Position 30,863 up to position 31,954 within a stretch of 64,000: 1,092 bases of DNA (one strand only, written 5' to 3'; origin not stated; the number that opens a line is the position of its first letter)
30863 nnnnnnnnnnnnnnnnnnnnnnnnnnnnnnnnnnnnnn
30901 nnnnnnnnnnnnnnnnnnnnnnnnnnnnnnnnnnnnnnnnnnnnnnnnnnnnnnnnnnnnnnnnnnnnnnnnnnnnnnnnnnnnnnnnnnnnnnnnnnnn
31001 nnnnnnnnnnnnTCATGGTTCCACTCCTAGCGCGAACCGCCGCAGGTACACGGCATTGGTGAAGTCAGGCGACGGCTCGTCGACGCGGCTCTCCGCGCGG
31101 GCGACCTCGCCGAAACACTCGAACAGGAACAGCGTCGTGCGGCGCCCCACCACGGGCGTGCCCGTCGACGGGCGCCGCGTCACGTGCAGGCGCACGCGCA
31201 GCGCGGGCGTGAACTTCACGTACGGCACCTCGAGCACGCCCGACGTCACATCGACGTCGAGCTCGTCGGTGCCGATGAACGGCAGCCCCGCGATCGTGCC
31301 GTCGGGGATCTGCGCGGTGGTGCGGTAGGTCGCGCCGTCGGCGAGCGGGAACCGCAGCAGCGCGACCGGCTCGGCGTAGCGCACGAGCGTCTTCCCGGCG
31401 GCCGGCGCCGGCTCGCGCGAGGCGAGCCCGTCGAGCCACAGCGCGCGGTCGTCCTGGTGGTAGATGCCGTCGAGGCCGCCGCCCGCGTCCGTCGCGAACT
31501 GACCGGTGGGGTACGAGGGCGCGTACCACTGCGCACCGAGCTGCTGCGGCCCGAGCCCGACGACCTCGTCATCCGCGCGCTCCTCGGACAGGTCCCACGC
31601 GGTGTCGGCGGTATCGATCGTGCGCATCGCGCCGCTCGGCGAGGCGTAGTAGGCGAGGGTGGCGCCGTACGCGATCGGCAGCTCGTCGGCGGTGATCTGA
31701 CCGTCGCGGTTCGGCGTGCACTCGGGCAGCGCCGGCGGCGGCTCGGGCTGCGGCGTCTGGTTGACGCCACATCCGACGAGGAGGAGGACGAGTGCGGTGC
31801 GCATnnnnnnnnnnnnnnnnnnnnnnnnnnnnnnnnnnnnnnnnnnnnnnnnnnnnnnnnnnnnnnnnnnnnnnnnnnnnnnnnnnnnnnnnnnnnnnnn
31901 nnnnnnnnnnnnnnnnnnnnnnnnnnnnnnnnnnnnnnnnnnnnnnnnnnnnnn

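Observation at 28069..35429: Six-gene overlapping operon fusing PHA synthesis to envelope lipoproteins and an outer-membrane barrel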

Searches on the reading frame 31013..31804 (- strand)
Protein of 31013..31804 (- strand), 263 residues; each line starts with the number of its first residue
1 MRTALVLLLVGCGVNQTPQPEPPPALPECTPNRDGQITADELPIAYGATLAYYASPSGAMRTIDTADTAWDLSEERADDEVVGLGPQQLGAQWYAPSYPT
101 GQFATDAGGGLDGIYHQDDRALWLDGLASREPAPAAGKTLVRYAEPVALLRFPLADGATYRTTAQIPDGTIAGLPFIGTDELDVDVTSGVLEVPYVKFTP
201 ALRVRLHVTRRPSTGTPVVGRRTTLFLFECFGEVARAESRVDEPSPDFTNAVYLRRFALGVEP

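Call 6: search_protein_families(library=pfam, proteins=[window:31013-31804:-], max_evalue=0.01)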
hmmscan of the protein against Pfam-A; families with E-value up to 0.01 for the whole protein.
window:31013-31804:- (263 aa): 0 families

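Call 7: search_protein_families(library=ncbifam, proteins=[window:31013-31804:-], max_evalue=0.01)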
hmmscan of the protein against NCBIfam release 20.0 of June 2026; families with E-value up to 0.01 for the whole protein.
window:31013-31804:- (263 aa): 0 families

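Call 17: find_homologous_proteins(query=window:31013-31804:-, max_evalue=0.001)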
Query window:31013-31804:- (263 aa): 614 proteins with E <= 0.001 among 3952 candidates; the best 120 are listed.
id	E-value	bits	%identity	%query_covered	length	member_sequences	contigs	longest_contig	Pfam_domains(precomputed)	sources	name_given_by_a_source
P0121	3.2e-171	586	99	100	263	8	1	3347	-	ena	-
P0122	8.3e-143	493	82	100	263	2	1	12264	-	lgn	-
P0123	5.2e-137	474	81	100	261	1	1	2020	-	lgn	-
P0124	3.2e-134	465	80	100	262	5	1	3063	-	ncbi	-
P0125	4.9e-125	435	74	100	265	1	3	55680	-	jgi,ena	-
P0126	8.3e-125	434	73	100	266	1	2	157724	-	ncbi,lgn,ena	-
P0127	1.4e-124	433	71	100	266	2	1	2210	-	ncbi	-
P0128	5.4e-124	431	73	100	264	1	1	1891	-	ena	-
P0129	9.2e-124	430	71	100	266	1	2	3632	-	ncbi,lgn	-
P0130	2.6e-123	429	74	100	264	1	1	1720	-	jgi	jgi:hypothetical protein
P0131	9.3e-123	427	73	100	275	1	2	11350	-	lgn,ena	-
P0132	1.2e-122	427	73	100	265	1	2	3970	-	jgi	jgi:hypothetical protein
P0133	4.9e-122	425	72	100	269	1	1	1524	-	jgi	-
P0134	6.6e-122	424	72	100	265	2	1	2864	-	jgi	jgi:hypothetical protein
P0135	2.0e-121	423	71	100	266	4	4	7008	-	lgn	-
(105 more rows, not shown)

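Call 30: predict_structure(alignment_id=A1)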
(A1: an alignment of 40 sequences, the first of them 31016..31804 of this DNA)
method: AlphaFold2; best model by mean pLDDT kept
length: 263 residues; sequences in the alignment: 40
mean_pLDDT: 90.3   pTM: 0.83
mean pLDDT of the five models: 90.3, 89.2, 86.1, 82.4, 79.1
residues with pLDDT >= 90: 208; 70-90: 26; 50-70: 21; < 50: 8
segments of 3 or more residues with pLDDT < 50: 1-4
pLDDT, mean of each block of 10 residues (from residue 1): 50 57 65 94 88 94 95 95 94 96 93 97 97 94 97 98 97 96 98 96 98 93 96 95 96 93 54
secondary structure, 60 per line:
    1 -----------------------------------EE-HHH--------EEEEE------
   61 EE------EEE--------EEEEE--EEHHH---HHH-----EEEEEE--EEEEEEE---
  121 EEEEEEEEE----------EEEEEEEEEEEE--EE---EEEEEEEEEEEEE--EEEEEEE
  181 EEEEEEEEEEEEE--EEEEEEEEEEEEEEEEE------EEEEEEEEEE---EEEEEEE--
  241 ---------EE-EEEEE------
elements in order: E50-54 E69-71 E80-84 E103-108 E111-117 E121-129 E140-151 E159-171 E174-193 E196-212 E219-228 E232-238 E253-257

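Call 34: fold_search(model_id=the predicted structure, library=pdb)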
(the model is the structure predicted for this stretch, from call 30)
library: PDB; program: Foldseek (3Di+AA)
matches with E <= 10: 199; with E <= 0.001: 0
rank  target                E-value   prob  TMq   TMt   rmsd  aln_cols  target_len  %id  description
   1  4fvs_E                2.6e-02  0.85  0.31  0.36   9.1       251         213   10  Crystal structure of a putative lipoprotein (BDI_3050) from Parabacteroides distasonis ATCC 8503 at 2.70 A resolution (released 2012-07-25)
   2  4fvs_A                3.4e-02  0.75  0.29  0.34  13.0       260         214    8  Crystal structure of a putative lipoprotein (BDI_3050) from Parabacteroides distasonis ATCC 8503 at 2.70 A resolution (released 2012-07-25)
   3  3fzx                  3.7e-02  0.69  0.26  0.31  13.9       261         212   10  CRYSTAL STRUCTURE OF A PUTATIVE EXPORTED PROTEIN WITH YMCC-LIKE FOLD (BF2203) FROM BACTEROIDES FRAGILIS NCTC 9343 AT 2.2 (released 2009-02-03)
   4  2in5_B                7.4e-02  0.87  0.29  0.38   9.9       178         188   10  Crystal Structure of the hypothetical lipoprotein YmcC from Escherichia coli (K12), Northeast Structural Genomics targ (released 2006-11-07)
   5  2in5_A                8.2e-02  0.91  0.33  0.42   8.9       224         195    8  Crystal Structure of the hypothetical lipoprotein YmcC from Escherichia coli (K12), Northeast Structural Genomics targ (released 2006-11-07)
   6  7n3v_B                6.0e-01  0.06  0.17  0.17  18.2       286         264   10  Crystal structure of Mycobacterium smegmatis LmcA (released 2022-04-13)
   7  1hxx                  8.1e-01  0.08  0.20  0.16  17.4       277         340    8  OMPF PORIN MUTANT Y106F (released 2001-06-06)
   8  7shw_B                8.5e-01  0.03  0.15  0.15  18.7       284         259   13  Crystal structure of Mycobacterium smegmatis LmcA with xenon (released 2022-04-13)
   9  6ehe                  9.0e-01  0.10  0.21  0.19  18.8       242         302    7  OmpTdeltaL8 (loop L8 deletion mutant of OmpT), an outer membrane protein of Vibrio cholerae (released 2018-04-25)
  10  4k15_A                1.0e+00  0.05  0.12  0.20  16.8       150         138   10  2.75 Angstrom Crystal Structure of Hypothetical Protein lmo2686 from Listeria monocytogenes EGD-e (released 2013-04-17)
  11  5oyk                  1.2e+00  0.05  0.17  0.15  19.3       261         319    9  Outer-membrane expressed OmpT of Vibrio cholerae (released 2018-04-25)
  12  2g3o_A                1.3e+00  0.04  0.16  0.19  16.9       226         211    8  The 2.1A crystal structure of copGFP (released 2006-08-15)
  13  8jto                  1.3e+00  0.02  0.12  0.10  21.9       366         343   10  Outer membrane porin of Burkholderia pseudomallei (BpsOmp38) in complex with ceftazidime (released 2024-06-26)
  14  6m9x_A                1.3e+00  0.02  0.13  0.16  18.4       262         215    6  X-ray Structure of Branchiostoma floridae fluorescent protein lanFP10A (released 2019-03-13)
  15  2g3o_B                1.4e+00  0.04  0.16  0.19  16.0       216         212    9  The 2.1A crystal structure of copGFP (released 2006-08-15)
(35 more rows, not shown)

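Call 76: search_solved_structures(query=A1, max_evalue=10)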
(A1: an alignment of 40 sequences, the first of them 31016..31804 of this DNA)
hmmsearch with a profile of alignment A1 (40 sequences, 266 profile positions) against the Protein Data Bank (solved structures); distinct sequences matched with E-value up to 10: 1.
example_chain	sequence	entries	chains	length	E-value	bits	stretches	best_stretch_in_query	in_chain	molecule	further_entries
9rs9_C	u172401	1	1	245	1.5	11.3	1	119-188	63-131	Ras-related protein Rab-23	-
